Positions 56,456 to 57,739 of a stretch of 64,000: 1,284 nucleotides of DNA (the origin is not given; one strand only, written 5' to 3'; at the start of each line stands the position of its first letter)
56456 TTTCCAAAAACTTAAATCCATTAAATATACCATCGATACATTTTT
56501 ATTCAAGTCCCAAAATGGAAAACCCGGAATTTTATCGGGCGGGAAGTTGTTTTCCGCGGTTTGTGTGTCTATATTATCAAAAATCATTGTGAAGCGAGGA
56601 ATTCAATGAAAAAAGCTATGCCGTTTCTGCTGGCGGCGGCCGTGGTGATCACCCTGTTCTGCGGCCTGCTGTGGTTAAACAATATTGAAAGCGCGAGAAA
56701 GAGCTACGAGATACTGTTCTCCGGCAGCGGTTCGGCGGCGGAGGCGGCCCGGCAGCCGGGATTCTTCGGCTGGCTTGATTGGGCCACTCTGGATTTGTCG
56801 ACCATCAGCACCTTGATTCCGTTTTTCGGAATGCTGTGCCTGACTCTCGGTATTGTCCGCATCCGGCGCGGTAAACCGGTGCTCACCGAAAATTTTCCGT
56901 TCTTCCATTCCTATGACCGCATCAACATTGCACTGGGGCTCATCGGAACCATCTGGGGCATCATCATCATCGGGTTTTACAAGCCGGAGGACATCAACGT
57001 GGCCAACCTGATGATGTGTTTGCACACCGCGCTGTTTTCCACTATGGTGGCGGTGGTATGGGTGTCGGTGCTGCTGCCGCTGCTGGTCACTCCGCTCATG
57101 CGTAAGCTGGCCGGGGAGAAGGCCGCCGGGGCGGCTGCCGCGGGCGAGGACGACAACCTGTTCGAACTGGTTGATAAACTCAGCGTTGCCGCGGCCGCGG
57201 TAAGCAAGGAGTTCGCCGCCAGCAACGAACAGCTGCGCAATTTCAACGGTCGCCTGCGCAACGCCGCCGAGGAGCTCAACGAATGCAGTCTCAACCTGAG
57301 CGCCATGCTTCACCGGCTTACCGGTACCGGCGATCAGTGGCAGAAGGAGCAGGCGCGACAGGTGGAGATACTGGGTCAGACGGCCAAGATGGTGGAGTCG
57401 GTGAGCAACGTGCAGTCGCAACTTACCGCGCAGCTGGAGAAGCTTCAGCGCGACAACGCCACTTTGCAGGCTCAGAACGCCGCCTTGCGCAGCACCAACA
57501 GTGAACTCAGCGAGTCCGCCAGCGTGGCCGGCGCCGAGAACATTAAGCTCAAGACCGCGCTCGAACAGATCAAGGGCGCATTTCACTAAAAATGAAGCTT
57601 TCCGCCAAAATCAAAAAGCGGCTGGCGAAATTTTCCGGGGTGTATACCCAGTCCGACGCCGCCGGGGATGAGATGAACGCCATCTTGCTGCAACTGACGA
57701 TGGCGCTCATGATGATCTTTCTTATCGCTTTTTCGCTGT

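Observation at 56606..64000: Tightly coupled operon led by a MotA/ExbB-like and ExbD/MotB-like pair with non-canonical partners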

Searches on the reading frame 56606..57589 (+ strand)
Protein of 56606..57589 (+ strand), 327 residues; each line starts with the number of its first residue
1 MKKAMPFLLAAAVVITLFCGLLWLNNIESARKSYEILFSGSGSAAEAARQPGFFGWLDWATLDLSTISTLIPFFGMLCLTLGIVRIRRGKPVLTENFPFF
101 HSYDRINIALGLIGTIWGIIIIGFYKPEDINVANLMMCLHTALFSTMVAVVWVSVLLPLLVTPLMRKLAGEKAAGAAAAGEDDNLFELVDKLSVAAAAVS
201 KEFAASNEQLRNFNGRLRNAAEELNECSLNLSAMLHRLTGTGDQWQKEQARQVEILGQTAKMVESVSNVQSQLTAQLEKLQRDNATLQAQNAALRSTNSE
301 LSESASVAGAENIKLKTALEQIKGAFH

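Call 3: search_protein_families(library=pfam, proteins=[window:56606-57589:+], max_evalue=1)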
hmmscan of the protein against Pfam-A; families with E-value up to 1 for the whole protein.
window:56606-57589:+ (327 aa): 21 families
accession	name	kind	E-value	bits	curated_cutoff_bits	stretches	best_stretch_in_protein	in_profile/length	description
PF01618.21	MotA_ExbB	-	5.7e-05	23.3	22.9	1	88-153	37-104/127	MotA/TolQ/ExbB proton channel family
PF11559.13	ADIP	-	0.023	15.2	34.3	1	266-326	71-131/151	Afadin- and alpha -actinin-Binding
PF12352.13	V-SNARE_C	-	0.036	14.8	27.1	0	195-235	23-63/66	Snare region anchored in the vesicle membrane C-terminus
PF14197.11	Cep57_CLD_2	-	0.046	14.2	27.1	1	271-321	6-56/67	Centrosome localisation domain of PPC89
PF08651.15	DASH_Duo1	-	0.055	13.7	25.4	0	272-302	1-31/74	DASH complex subunit Duo1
PF14362.11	DUF4407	-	0.089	12.5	31.3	1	192-297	132-238/297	Domain of unknown function (DUF4407)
PF14662.11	KASH_CCD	-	0.09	13.2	43.3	1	204-314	14-127/191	Coiled-coil region of CCDC155 or KASH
PF00170.26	bZIP_1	-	0.091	13.3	27.6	1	275-304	26-55/64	bZIP transcription factor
PF09787.14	Golgin_A5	-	0.15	12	31.7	0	195-237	232-274/305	Golgin subfamily A member 5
PF06005.17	ZapB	-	0.16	12.9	31.5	1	272-322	15-58/71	Cell division protein ZapB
PF07022.19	Phage_CI_repr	-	0.18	12.6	22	1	186-241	16-60/65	Bacteriophage CI repressor helix-turn-helix domain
PF13863.11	DUF4200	-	0.28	12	29.7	1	198-293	10-105/119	Domain of unknown function (DUF4200)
PF25762.1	HAUS1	-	0.31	11.2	40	1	206-323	38-155/236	HAUS augmin-like complex subunit 1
PF13110.11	DUF3966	-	0.32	11.4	25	1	270-286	17-33/42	Protein of unknown function (DUF3966)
PF06156.18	YabA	-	0.33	12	30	1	263-310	17-64/103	Initiation control protein YabA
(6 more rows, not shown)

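Call 4: search_protein_families(library=padloc, proteins=[window:56606-57589:+], max_evalue=1)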
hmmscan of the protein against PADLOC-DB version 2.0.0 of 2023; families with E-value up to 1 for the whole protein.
window:56606-57589:+ (327 aa): 8 families
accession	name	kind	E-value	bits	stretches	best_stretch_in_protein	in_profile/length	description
PDLC00635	ZorA2|ZorA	-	3.2e-08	31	1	69-295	13-238/505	MotA/ExbB/TolQ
PDLC03859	LmuB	-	0.011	13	1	189-323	348-476/611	-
PDLC00581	JetC3|JetC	-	0.011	11.6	1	177-313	456-593/1473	DUF3584 domain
PDLC00519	JetC1|JetC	-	0.012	11.8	1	178-321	319-466/1097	DUF3584 domain; MukB-like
PDLC00580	JetC3|JetC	-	0.016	11.4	1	198-321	281-400/1068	DUF3584 domain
PDLC00006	DruC1|DruC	-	0.079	9.4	1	188-321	169-294/626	Unknown function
PDLC04886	PDC-S06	-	0.084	9.6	1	193-302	358-465/727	-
PDLC03863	LmuB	-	0.17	8.5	0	184-317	238-376/610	-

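Call 8: search_solved_structures(query=window:56606-57589:+, max_evalue=10, show_alignments=2)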
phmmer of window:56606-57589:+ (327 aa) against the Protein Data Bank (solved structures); distinct sequences matched with E-value up to 10: 9.
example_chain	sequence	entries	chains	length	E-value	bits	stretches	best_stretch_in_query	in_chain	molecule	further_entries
6poo_A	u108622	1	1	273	0.093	15.5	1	184-279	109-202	BibA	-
5sv0_B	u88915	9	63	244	0.24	14.1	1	105-176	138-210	Biopolymer transport protein ExbB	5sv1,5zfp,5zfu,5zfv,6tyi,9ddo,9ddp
2w6a_A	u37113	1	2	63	0.3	13.8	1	255-296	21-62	ARF GTPASE-ACTIVATING PROTEIN GIT1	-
13hr_I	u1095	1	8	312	1.4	11.6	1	172-274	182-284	Mce/MlaD domain-containing protein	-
6wlw_0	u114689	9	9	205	4.4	10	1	92-162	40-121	V-type proton ATPase 21 kDa proteolipid subunit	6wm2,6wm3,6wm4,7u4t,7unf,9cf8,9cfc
8xli_b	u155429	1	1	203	4.6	9.9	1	92-162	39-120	ATPase, H+ transporting, V0 subunit B (Predicted), isoform CRA_a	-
9bra_b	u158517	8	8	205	5.3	9.7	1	92-162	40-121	V-type proton ATPase 21 kDa proteolipid subunit c''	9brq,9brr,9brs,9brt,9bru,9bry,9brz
6vq6_b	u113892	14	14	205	6.6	9.4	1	92-162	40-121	ATPase, H+ transporting, V0 subunit B (Predicted), isoform CRA_a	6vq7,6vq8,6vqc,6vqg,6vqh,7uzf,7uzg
6xbw_b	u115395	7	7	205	8.8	9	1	92-162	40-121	V-type proton ATPase 21 kDa proteolipid subunit | V-type proton ATPase 21 kDa proteolipid subunit isoform 1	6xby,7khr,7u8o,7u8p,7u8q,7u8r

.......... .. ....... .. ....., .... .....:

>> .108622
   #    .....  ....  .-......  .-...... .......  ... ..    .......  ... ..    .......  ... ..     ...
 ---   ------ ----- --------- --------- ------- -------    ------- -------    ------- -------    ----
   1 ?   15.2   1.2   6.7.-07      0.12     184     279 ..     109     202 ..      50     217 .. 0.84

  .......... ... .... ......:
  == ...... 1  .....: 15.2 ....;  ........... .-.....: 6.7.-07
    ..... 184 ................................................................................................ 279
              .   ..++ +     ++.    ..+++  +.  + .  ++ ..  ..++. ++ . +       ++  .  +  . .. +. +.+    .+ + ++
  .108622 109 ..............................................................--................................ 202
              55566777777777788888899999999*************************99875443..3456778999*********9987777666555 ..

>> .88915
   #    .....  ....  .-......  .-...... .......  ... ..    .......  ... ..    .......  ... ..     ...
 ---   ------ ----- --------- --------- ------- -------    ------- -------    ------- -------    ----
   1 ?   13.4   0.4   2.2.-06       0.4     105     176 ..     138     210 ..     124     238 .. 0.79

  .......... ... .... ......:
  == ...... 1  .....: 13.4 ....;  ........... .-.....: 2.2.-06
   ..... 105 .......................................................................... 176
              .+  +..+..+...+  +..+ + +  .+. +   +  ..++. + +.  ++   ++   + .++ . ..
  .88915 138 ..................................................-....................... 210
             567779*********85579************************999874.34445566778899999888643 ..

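Call 9: search_protein_families(library=ncbifam, proteins=[window:56606-57589:+], max_evalue=1)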
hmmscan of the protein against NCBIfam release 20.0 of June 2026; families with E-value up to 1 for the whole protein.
window:56606-57589:+ (327 aa): 16 families
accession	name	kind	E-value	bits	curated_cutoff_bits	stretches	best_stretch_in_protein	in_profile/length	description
TIGR02168.1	SMC_prok_B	equivalog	3.5e-05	21.7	567.35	1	168-320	772-924/1181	chromosome segregation protein SMC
NF043058.1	T4SS_LegC2C7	subfamily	0.0017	17.4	350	1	203-326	81-208/348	LegC2/C7 family Dot/Icm T4SS effector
TIGR04211.1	SH3_and_anchor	equivalog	0.0027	17.4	65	2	200-295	65-159/198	TIGR04211 family SH3 domain-containing protein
NF043059.1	T4SS_LegC3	equivalog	0.0036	15.9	650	1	245-307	299-361/518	Dot/Icm T4SS effector LegC3/PpeA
NF003034.1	PRK03918.1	equivalog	0.004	15.2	700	1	186-303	527-644/878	DNA double-strand break repair ATPase Rad50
TIGR02169.1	SMC_prok_A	equivalog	0.0046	14.7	729.4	1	190-304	368-485/1165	chromosome segregation protein SMC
TIGR04523.1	Mplasa_alph_rch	subfamily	0.012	13.6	270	1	197-321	127-250/745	helix-rich protein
NF006543.0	PRK09039.1-2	equivalog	0.018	14.8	305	1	156-297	27-167/350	peptidoglycan -binding protein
NF038350.1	taxis_HmpF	equivalog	0.019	13.4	200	1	189-321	150-282/553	pilus motility taxis protein HmpF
NF047408.1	SA0632_fam_LP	equivalog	0.021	14.4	70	1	270-304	24-58/68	SA0632 family lipoprotein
NF047515.1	SpiroCoCo_C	equivalog_domain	0.033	13.3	125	1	189-303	102-215/313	SpiroCoCo family coiled-coil protein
TIGR03752.1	conj_TIGR03752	hypoth_equivalog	0.041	13.2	241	1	172-268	48-144/471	TIGR03752 family integrating conjugative element protein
TIGR00996.1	Mtu_fam_mce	paralog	0.049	12.8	140.5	1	173-244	178-245/291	MCE family protein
NF010512.0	PRK13922.12-1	equivalog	0.13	11.5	336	1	231-320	22-112/287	rod shape-determining protein MreC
NF052326.1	anti_RE_DarA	equivalog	0.38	9.3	350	1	243-326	226-310/654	antirestriction phage head protein DarA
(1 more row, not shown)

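Call 16: find_homologous_proteins(query=window:56606-57589:+)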
Query window:56606-57589:+ (327 aa): 83 proteins with E <= 0.001 among 8000 candidates.
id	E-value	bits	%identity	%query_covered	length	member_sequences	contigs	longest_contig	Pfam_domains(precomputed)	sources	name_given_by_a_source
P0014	4.1e-208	708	100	100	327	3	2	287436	-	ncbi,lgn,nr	ncbi:MAG: MotA/TolQ/ExbB proton channel family protein [Victivallaceae bacterium]|nr:MotA/TolQ/ExbB 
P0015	5.7e-177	606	85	100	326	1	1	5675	-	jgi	-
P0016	1.2e-155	536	78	95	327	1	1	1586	-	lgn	-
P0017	1.6e-152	525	74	100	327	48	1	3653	PF01618.22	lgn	-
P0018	1.4e-148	512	73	100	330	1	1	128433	-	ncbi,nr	ncbi:MAG: hypothetical protein PHI85_02510 [Victivallaceae bacterium]|nr:hypothetical protein [Victi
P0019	2.4e-147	508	70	100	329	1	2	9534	PF05816.17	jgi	-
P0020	1.5e-145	502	72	100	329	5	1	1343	-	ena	-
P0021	2.1e-143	495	73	96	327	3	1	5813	PF01618.22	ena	-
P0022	2.3e-137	476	68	100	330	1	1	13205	-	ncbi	-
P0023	2.6e-118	413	61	98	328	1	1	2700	-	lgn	-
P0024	3.0e-115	403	60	98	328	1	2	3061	-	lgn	-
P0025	2.8e-70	255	40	95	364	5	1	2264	PF01618.22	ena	-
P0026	5.8e-67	244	43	89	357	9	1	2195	PF01618.22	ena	-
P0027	9.8e-59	217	40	100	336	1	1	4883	-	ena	-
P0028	3.1e-55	206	38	100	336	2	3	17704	-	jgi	jgi:hypothetical protein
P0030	6.1e-51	192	35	95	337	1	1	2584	PF01618.22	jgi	jgi:hypothetical protein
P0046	1.0e-46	178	34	94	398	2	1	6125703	-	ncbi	-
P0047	1.0e-46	178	35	97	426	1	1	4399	PF01618.22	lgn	-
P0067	6.0e-44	169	36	92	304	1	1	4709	PF01618.22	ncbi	-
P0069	6.8e-43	165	49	46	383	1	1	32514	PF01618.22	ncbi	-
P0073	2.5e-41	160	46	43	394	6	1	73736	-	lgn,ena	-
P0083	2.8e-38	150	31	91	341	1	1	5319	PF01618.22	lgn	-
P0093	2.0e-32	131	36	70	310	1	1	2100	PF01618.22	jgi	-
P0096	2.6e-24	104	29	100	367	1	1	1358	PF01618.22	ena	-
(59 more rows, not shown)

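Call 17: find_encoding_contigs(protein=P0046, flank=10000, max_places=2)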
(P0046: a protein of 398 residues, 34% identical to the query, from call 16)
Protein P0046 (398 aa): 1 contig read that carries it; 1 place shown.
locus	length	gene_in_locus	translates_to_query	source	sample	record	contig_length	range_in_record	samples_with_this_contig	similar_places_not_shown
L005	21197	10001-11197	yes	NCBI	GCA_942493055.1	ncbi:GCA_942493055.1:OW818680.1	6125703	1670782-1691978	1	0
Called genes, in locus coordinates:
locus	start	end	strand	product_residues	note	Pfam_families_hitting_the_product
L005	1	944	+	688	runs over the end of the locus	PF22842:Pel9A-like_beta_helix (faint), PF13229:Beta_helix (weak)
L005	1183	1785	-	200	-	PF13174:TPR_6 (faint)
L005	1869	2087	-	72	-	PF12441:CopG_antitoxin (weak), PF14384:BrnA_antitoxin (weak)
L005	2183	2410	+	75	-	-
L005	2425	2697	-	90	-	PF13314:DUF4083 (weak)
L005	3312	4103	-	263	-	-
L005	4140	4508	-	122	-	-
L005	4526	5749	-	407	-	PF07998:Peptidase_M54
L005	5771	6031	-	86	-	-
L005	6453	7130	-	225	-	-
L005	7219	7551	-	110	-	-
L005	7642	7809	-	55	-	-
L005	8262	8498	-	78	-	-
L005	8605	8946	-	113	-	-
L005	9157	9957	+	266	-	PF03935:SKN1_KRE6_Sbg1, PF26113:GH16_XgeA, PF00722:Glyco_hydro_16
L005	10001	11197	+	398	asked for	-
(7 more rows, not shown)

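Call 18: find_encoding_contigs(protein=P0073, flank=10000, max_places=2)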
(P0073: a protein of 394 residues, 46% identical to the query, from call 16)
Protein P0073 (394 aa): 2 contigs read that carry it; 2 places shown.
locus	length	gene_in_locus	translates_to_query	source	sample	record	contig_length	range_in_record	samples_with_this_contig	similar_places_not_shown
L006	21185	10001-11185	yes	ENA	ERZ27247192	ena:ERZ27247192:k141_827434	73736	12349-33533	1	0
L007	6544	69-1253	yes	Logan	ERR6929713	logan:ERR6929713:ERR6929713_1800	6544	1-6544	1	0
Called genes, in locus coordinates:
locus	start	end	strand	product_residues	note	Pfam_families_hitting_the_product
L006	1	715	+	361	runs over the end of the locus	PF25919:BSH_CusB (faint), PF25917:BSH_RND (weak), PF25973:BSH_CzcB (weak), PF25876:HH_MFP_RND, PF25878:HH_AAEA_pHBA (weak), PF25954:Beta-barrel_RND_2, PF25989:YknX_C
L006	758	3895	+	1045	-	PF00873:ACR_tran, PF02355:SecD_SecF_C (faint), PF03176:MMPL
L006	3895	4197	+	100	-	-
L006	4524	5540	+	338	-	PF01073:3Beta_HSD, PF01370:Epimerase, PF02719:Polysacc_synt_2, PF04321:RmlD_sub_bind, PF05368:NmrA (weak), PF13460:NAD_binding_10, PF16363:GDP_Man_Dehyd, PF07993:NAD_binding_4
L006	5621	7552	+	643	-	PF13522:GATase_6, PF13537:GATase_7, PF00733:Asn_synthase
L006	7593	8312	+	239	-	PF03009:GDPD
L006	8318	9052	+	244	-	PF01479:S4, PF01728:FtsJ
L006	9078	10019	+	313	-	PF03279:Lip_A_acyltrans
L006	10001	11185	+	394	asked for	-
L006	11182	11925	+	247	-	-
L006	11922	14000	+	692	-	-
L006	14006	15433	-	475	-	PF00005:ABC_tran, PF13304:AAA_21 (faint), PF00005:ABC_tran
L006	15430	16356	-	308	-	-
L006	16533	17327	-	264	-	PF03328:HpcH_HpaI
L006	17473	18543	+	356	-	PF14607:GxDLY, PF14606:Lipase_GDSL_3, PF13472:Lipase_GDSL_2 (weak)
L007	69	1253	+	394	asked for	-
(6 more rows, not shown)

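Call 32: find_related_loci(query=A2, collection=genome_contigs, flank=8000)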
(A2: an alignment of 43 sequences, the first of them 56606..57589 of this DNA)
Query A2 (327 aa) in genome_contigs; peptide patterns used: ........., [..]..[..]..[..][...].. (x = any residue, [..] = any of these).
221 stretches matched a pattern; 94 encode a relative of the query (tblastn E <= 1e-3); the best 80 are kept; 80 distinct loci.
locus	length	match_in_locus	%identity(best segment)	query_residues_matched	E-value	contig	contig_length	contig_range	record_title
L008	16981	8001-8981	73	1-327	8e-150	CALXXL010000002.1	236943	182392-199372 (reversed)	MAG: uncultured Victivallaceae bacterium isolate BRZ_AG__bin40 genome assembly, contig: BRZ_AG__NODE_53_length_236943_co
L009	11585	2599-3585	71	1-327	2e-142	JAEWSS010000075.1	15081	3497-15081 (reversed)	MAG: Verrucomicrobia bacterium isolate OH_SDB_114 k127_1303246, whole genome shotgun sequence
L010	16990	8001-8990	73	1-327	4e-140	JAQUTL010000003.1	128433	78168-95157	MAG: Victivallaceae bacterium isolate STD2_119 NODE_387_length_128433_cov_5.817756_Sandtown_D2, whole genome shotgun seq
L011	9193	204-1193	68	1-327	1e-136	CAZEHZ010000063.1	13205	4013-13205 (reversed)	MAG TPA_asm: uncultured Victivallaceae bacterium isolate SRP335695_co1_137 genome assembly, contig: NODE_2193_length_132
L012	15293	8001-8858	43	5-294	1e-70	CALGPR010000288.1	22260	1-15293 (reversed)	MAG TPA_asm: uncultured Lentisphaeria bacterium isolate SRR7658647_bin.61_CONCOCT_v1.1_MAG genome assembly, contig: ERZ1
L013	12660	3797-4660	36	10-323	1e-56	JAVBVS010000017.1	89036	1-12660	MAG: Victivallaceae bacterium isolate ZNE14_Bin28 all_Scaff011929, whole genome shotgun sequence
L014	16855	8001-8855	35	10-327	1e-55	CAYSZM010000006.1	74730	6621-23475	MAG TPA_asm: uncultured Victivallis sp. isolate SRP216815_co1_93 genome assembly, contig: NODE_393_length_74730_cov_21.5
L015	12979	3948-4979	33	2-312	5e-55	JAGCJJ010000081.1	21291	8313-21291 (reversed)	MAG: Kiritimatiellae bacterium isolate RGIG9845 Yak_Rectum-1__c906103, whole genome shotgun sequence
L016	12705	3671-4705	34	1-312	4e-55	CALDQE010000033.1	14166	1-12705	MAG TPA_asm: uncultured Verrucomicrobia bacterium isolate SRR6425821_bin.29_CONCOCT_v1.1_MAG genome assembly, contig: ER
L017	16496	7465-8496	34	2-312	9e-54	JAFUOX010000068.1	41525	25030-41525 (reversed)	MAG: Kiritimatiellae bacterium isolate RGIG4692 Roe_deer_Rectum.Co__c1687615, whole genome shotgun sequence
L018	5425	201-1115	36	14-287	2e-53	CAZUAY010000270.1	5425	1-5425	MAG TPA_asm: uncultured Lentisphaerales bacterium isolate SRP294416_co3_591 genome assembly, contig: NODE_37533_length_5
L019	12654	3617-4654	33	1-312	1e-53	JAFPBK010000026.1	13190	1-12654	MAG: Kiritimatiellae bacterium isolate RGIG990 Dairy_cattle_Rectum.Co__c671059, whole genome shotgun sequence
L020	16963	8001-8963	33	16-326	6e-53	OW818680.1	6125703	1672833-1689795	metagenome genome assembly, chromosome: 1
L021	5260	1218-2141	34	2-321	3e-52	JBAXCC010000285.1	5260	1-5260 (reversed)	MAG: bacterium isolate ELA183 MAG183_285, whole genome shotgun sequence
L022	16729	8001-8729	41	1-237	4e-52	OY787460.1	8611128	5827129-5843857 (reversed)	MAG: Victivallales bacterium isolate c43507a4-3b0a-454f-a213-a96987c4837a genome assembly, chromosome: 1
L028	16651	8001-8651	41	1-219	1e-48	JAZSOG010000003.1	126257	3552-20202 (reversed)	MAG: Kiritimatiellia bacterium isolate T1900044549_TS20190015.MAGScoT_cleanbin_000036 SGB_192_k141_3543800, whole genome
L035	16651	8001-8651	41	1-219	3e-47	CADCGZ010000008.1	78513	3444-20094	uncultured bacterium isolate RUG14632 genome assembly, contig: RUG14632_asm_8, whole genome shotgun sequence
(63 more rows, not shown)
